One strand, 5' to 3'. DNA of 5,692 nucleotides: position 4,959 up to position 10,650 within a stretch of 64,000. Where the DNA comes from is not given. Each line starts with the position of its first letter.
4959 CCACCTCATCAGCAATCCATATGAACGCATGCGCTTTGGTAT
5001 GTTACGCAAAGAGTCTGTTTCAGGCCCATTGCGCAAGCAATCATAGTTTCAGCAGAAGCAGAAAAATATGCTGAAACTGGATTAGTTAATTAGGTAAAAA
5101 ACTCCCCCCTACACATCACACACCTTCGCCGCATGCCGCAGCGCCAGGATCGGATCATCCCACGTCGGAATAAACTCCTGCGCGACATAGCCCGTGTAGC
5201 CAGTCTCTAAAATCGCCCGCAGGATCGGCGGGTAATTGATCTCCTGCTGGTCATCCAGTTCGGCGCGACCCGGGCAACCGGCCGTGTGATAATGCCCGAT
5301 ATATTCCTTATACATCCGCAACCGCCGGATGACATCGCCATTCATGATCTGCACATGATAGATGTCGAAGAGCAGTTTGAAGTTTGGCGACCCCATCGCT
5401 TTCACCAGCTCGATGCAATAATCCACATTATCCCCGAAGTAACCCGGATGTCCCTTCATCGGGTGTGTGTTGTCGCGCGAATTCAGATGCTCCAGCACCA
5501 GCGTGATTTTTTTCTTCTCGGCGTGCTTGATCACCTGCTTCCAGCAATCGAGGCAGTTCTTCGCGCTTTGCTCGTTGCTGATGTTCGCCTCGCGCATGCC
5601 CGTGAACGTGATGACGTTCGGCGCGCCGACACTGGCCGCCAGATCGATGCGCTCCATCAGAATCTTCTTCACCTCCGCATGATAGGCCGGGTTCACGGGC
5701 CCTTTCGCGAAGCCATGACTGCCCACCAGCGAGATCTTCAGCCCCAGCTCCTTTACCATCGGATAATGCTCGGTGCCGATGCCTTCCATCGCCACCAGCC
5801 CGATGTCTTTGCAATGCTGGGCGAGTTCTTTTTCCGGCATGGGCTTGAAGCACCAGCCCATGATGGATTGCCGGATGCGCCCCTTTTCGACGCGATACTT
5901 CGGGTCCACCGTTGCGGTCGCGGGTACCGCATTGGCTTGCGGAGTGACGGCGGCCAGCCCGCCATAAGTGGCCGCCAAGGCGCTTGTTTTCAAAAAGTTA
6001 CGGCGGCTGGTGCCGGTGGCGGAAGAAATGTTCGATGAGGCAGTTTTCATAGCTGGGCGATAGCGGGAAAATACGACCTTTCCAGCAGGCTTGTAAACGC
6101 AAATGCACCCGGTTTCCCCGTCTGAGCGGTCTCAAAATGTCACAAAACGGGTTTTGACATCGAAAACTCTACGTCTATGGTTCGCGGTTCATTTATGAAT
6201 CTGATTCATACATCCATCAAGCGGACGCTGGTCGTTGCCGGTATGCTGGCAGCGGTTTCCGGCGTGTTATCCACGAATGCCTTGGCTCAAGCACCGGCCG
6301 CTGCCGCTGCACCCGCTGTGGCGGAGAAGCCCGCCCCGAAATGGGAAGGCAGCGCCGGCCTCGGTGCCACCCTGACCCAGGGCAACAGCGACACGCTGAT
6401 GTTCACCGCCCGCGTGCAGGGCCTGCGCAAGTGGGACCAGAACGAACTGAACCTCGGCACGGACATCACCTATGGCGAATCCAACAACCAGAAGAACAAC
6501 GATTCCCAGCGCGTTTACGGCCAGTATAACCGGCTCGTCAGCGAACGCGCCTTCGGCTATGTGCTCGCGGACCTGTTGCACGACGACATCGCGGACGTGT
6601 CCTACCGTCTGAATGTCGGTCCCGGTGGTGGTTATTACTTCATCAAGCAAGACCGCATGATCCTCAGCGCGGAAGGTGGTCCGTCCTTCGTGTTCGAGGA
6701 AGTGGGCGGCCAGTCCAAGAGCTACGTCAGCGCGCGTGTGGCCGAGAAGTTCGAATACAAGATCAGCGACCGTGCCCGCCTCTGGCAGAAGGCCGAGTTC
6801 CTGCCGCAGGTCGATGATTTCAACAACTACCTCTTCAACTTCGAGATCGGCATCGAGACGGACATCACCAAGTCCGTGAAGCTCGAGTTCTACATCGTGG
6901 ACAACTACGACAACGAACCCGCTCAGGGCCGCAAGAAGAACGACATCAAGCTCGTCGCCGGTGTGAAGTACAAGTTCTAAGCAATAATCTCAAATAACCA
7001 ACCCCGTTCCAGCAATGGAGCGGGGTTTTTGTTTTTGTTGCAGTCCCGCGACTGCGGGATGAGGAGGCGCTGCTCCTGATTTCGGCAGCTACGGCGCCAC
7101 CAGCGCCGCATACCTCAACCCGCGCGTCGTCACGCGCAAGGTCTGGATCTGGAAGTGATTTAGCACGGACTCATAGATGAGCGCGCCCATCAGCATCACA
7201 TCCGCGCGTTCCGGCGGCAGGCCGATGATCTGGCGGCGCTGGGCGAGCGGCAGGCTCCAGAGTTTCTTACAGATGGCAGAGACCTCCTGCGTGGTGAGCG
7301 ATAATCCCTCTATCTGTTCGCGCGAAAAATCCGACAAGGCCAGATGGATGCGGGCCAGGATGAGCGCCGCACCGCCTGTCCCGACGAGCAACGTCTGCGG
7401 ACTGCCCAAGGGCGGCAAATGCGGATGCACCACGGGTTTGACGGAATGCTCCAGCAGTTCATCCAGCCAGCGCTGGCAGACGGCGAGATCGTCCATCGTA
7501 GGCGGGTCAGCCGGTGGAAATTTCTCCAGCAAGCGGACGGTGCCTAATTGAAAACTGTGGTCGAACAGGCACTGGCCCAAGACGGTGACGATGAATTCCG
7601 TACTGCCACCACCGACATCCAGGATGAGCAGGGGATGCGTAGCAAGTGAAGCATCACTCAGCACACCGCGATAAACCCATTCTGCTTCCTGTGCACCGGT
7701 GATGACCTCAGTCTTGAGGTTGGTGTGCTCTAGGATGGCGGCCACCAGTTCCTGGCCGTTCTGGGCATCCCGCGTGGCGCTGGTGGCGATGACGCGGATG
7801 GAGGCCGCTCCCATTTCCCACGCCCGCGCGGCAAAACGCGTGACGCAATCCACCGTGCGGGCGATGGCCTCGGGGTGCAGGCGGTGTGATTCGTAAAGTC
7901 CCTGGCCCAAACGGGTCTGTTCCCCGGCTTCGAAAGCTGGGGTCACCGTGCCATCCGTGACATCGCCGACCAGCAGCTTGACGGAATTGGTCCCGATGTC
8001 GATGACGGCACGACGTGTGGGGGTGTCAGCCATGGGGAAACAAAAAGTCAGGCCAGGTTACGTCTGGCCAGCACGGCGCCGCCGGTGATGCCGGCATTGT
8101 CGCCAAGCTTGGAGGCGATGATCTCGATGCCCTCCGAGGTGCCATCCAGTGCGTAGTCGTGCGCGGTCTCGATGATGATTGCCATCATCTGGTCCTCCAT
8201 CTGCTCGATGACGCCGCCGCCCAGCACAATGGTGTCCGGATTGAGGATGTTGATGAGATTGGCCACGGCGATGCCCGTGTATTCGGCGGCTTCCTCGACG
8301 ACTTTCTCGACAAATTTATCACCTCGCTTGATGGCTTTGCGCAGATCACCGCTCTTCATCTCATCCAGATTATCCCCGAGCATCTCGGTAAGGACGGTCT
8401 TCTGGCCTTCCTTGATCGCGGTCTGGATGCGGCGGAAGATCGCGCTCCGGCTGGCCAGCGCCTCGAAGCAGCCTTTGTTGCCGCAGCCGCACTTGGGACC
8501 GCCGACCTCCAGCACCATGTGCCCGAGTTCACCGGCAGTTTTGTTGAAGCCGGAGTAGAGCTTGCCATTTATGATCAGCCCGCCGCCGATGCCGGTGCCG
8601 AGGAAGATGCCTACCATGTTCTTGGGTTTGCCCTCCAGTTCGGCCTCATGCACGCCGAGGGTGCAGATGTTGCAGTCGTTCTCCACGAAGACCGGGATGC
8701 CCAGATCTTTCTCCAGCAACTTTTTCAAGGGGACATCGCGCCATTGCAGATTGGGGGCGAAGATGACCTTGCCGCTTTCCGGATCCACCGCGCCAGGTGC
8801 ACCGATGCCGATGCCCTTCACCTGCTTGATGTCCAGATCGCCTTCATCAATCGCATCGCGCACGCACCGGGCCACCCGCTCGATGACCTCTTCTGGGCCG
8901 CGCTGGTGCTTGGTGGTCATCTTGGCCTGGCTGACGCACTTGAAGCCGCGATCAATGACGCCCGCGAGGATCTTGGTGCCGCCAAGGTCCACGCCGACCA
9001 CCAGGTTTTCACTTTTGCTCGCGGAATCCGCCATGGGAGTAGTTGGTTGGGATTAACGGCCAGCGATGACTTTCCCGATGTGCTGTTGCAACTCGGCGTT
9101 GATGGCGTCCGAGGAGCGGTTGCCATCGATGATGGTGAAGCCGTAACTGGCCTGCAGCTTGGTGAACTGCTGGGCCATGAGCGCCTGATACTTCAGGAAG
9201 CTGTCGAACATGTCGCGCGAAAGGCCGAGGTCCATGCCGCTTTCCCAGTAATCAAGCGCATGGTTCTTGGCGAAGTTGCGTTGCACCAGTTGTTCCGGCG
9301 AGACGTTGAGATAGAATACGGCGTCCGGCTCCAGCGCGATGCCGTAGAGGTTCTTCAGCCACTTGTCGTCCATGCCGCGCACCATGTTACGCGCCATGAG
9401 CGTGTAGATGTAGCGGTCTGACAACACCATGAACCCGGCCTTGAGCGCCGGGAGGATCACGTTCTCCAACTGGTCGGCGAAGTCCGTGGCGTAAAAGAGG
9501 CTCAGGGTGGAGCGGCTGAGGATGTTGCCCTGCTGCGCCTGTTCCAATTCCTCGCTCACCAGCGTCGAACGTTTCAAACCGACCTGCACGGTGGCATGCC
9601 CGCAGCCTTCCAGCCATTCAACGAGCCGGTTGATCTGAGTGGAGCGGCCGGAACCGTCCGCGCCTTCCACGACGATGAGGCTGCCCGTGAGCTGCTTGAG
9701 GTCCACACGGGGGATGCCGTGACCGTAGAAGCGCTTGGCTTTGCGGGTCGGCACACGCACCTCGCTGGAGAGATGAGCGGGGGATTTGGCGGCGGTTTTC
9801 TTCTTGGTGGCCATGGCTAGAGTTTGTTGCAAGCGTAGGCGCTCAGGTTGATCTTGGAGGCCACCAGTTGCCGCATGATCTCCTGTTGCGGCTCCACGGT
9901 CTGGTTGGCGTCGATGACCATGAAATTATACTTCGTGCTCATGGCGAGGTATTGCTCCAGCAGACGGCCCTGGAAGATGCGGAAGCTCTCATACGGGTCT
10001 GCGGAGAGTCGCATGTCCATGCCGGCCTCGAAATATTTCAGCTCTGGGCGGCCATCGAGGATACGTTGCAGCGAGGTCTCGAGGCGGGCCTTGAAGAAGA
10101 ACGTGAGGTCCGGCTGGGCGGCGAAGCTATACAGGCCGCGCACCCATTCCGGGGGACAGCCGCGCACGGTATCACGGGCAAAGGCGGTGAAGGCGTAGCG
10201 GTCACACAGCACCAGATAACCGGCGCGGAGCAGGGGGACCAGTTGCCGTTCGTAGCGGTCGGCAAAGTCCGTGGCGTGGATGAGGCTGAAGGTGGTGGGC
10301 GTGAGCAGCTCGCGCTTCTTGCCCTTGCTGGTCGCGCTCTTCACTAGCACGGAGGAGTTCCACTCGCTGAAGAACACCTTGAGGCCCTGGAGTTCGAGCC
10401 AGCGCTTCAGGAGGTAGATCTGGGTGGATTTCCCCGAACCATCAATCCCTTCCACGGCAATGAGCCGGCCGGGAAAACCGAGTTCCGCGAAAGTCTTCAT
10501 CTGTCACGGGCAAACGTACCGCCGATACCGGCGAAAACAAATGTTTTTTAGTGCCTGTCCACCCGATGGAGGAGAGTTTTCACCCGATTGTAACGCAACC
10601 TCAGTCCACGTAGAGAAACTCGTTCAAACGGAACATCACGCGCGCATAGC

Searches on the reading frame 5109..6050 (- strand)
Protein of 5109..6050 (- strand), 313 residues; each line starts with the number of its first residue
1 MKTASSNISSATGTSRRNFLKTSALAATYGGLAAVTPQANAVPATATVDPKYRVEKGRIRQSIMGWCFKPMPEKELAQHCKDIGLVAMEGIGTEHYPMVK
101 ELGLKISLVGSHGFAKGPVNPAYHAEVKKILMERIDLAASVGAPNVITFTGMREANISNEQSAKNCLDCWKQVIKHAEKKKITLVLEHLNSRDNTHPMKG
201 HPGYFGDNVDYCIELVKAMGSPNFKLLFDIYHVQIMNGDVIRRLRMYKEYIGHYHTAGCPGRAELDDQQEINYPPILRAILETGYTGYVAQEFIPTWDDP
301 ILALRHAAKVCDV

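Call 10: search_protein_families(library=pfam, proteins=[window:5109-6050:-], max_evalue=0.001)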
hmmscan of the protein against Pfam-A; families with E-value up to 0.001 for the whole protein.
window:5109-6050:- (313 aa): 2 families
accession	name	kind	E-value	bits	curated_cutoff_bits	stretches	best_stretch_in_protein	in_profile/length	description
PF01261.30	AP_endonuc_2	-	1.2e-25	91.1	31.1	1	99-294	37-230/249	Xylose isomerase-like TIM barrel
PF10518.14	TAT_signal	-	0.00056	20.2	22.7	0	14-33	2-21/21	TAT (twin-arginine translocation) pathway signal sequence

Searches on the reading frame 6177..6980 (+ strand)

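Call 10: search_protein_families(library=pfam, proteins=[window:6177-6980:+], max_evalue=0.001)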
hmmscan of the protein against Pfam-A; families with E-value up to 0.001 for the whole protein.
window:6177-6980:+ (267 aa): 1 family
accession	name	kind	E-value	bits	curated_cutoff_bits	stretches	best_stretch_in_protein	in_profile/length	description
PF04338.18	DUF481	-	6.6e-44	150.9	21.1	1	61-267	2-210/210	Protein of unknown function, DUF481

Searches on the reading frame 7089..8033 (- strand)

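Call 10: search_protein_families(library=pfam, proteins=[window:7089-8033:-], max_evalue=0.001)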
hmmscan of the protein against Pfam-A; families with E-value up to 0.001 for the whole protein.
window:7089-8033:- (314 aa): 1 family
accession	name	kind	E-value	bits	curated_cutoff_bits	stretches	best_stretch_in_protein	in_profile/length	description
PF02541.22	Ppx-GppA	-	1.4e-54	185.9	27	1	22-307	2-274/285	Ppx/GppA phosphatase family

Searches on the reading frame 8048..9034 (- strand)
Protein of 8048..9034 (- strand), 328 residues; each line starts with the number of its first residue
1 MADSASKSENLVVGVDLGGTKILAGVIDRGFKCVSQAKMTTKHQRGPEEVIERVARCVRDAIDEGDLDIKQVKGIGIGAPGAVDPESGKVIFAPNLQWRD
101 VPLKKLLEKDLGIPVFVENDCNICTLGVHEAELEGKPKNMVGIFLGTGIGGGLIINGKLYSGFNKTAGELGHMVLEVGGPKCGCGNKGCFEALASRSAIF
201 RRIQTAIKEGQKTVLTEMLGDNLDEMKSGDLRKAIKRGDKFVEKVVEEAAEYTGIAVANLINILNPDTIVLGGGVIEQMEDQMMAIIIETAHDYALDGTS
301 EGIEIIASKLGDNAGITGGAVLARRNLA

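Call 10: search_protein_families(library=pfam, proteins=[window:8048-9034:-], max_evalue=0.001)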
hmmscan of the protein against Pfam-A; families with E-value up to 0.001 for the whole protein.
window:8048-9034:- (328 aa): 3 families
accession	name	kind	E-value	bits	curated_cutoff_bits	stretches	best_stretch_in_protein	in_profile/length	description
PF00480.26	ROK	-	7.9e-71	239.4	22.9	1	13-325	2-293/294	ROK family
PF00370.27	FGGY_N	-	9.5e-06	25.8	28.8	1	12-79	2-77/245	FGGY family of carbohydrate kinases, N-terminal domain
PF01869.26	BcrAD_BadFG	-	0.00015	21.8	31.5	0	13-82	1-72/271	BadF/BadG/BcrA/BcrD ATPase family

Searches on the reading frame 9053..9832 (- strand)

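Call 10: search_protein_families(library=pfam, proteins=[window:9053-9832:-], max_evalue=0.001)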
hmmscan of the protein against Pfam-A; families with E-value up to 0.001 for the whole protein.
window:9053-9832:- (259 aa): 1 family
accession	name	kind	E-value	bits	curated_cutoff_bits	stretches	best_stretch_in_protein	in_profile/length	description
PF02223.23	Thymidylate_kin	-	5.4e-21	75.5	27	1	55-240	1-177/185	Thymidylate kinase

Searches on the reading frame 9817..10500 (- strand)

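Call 10: search_protein_families(library=pfam, proteins=[window:9817-10500:-], max_evalue=0.001)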
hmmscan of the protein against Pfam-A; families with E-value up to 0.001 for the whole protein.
window:9817-10500:- (227 aa): 1 family
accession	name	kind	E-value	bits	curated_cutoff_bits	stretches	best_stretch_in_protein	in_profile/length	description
PF02223.23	Thymidylate_kin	-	2e-20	73.7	27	1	16-203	1-179/185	Thymidylate kinase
